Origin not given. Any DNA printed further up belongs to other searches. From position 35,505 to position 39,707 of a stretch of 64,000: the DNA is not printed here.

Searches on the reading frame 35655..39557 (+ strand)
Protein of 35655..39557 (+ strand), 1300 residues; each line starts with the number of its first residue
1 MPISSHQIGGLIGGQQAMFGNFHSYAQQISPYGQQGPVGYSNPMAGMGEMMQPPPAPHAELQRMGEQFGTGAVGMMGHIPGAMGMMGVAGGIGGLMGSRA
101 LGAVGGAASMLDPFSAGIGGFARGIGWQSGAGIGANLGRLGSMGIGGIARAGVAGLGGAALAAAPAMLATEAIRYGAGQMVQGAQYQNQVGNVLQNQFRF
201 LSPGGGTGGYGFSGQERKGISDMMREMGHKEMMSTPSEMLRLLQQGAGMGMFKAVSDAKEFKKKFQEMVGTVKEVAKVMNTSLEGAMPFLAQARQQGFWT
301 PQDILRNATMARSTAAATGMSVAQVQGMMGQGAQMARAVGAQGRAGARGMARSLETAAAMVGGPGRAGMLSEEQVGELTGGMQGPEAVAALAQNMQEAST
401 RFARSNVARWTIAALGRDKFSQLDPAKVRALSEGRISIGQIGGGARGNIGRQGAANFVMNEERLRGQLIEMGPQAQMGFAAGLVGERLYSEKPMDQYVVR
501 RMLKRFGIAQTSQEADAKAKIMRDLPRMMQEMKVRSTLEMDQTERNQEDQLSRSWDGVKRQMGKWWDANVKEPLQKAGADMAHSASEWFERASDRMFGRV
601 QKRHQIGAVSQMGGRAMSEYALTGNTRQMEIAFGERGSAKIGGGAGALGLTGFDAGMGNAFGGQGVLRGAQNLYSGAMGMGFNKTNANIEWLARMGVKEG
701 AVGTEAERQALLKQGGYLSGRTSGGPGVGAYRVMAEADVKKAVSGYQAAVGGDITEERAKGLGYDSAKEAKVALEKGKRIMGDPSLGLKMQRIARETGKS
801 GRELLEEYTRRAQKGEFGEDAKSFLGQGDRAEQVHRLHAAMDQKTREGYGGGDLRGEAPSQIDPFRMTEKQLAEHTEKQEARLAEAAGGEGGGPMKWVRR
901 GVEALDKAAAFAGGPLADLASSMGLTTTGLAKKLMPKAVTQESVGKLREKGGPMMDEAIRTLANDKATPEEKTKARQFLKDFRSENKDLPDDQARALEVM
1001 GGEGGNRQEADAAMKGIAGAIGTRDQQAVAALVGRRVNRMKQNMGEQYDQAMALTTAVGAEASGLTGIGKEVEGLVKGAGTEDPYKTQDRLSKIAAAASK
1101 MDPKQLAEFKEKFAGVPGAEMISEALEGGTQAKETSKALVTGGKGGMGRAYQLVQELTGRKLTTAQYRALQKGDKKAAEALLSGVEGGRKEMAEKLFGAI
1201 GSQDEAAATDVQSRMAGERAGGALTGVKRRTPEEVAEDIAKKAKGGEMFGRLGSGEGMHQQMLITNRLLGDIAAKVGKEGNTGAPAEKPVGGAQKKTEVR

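Call 25: search_protein_families(library=pfam, proteins=[window:35655-39557:+], max_evalue=0.01)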
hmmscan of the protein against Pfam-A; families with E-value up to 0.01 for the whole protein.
window:35655-39557:+ (1300 aa): 0 families

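Call 45: find_encoding_contigs(protein=window:35655-39557:+, flank=10000, max_places=1)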
Protein window:35655-39557:+ (1300 aa): 2 contigs read that carry it; 1 place shown.
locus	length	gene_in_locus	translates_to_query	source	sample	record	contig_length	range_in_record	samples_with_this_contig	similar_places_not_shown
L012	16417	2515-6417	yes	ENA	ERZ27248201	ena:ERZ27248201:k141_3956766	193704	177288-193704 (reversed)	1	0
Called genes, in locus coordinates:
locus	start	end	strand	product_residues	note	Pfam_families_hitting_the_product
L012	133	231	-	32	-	-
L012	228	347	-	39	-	-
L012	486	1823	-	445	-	-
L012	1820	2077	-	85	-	-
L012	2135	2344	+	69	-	-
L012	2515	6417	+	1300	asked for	-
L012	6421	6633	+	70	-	-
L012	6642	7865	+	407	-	-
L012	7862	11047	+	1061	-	-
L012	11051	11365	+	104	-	-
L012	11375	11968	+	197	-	-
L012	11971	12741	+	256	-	PF04539:Sigma70_r3 (weak)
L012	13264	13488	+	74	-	-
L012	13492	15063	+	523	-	-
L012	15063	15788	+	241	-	-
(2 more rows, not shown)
